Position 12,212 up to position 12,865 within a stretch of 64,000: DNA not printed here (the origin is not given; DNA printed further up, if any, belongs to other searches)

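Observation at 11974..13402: Truncated haemoglobin translationally coupled to a PAS-like class III nucleotidyl cyclase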

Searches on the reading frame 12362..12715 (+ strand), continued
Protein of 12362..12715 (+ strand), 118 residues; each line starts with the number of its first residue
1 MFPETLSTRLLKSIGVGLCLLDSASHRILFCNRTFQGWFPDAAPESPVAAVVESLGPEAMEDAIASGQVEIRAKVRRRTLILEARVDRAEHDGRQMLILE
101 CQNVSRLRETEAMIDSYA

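Call 75: search_protein_families(library=pfam, proteins=[L092:3058-4071:+, L112:1655-2605:+, L117:1952-2899:+, L139:2343-3311:+, L098:855-1403:+, L090:3993-5234:+, L093:4203-5444:+, L121:1040-2191:+, L112:132-1169:+, L117:423-1460:+], max_evalue=0.001)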
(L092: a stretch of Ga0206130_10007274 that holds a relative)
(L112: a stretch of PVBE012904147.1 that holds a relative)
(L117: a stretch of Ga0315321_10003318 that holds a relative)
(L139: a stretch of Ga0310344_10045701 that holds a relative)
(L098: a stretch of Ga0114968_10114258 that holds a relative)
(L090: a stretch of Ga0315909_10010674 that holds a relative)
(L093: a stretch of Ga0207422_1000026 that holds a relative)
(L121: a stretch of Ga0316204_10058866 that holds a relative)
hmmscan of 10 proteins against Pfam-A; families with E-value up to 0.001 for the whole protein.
L092:3058-4071:+ (338 aa): 1 family
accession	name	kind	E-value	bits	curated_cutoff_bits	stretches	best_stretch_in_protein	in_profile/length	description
PF00211.25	Guanylate_cyc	-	3.2e-51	173.9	21.9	1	156-335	3-183/183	Adenylate and Guanylate cyclase catalytic domain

L112:1655-2605:+ (317 aa): 1 family
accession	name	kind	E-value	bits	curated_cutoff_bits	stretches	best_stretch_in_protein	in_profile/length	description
PF00990.26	GGDEF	-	1.2e-36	126.4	23.8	1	134-289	1-160/161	Diguanylate cyclase, GGDEF domain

L117:1952-2899:+ (316 aa): 1 family
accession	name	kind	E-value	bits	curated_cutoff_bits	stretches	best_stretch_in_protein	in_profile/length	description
PF00990.26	GGDEF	-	4.7e-36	124.4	23.8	1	133-288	1-160/161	Diguanylate cyclase, GGDEF domain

L139:2343-3311:+ (323 aa): 1 family
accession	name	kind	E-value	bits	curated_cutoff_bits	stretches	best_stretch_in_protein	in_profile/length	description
PF00990.26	GGDEF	-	3e-34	118.5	23.8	1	140-295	1-160/161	Diguanylate cyclase, GGDEF domain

L098:855-1403:+ (183 aa): 0 families

L090:3993-5234:+ (414 aa): 1 family
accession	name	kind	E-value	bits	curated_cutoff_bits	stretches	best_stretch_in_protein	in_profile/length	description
PF07228.17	SpoIIE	-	6.7e-21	75.5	25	1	216-412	5-189/192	Stage II sporulation protein E (SpoIIE)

L093:4203-5444:+ (414 aa): 1 family
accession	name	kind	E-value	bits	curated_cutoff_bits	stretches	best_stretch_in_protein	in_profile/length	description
PF00211.25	Guanylate_cyc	-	2.6e-44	151.5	21.9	1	228-401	7-181/183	Adenylate and Guanylate cyclase catalytic domain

L121:1040-2191:+ (384 aa): 1 family
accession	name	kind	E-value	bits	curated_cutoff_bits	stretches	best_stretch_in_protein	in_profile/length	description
PF06580.19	His_kinase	-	2e-16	60.5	25.2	1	177-253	2-78/81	Histidine kinase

L112:132-1169:+ (346 aa): 2 families
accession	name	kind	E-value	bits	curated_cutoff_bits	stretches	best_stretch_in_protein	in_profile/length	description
PF05992.17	SbmA_BacA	-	2.1e-120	402.4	24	1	9-337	2-314/315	SbmA/BacA-like family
PF06472.20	ABC_membrane_2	-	4.6e-11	43.1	24.4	1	21-224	19-198/269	ABC transporter transmembrane region 2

L117:423-1460:+ (346 aa): 2 families
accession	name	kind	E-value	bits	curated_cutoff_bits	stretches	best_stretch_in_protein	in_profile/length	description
PF05992.17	SbmA_BacA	-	3.6e-120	401.6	24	1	9-337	2-314/315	SbmA/BacA-like family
PF06472.20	ABC_membrane_2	-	4.1e-12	46.5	24.4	1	21-224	19-198/269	ABC transporter transmembrane region 2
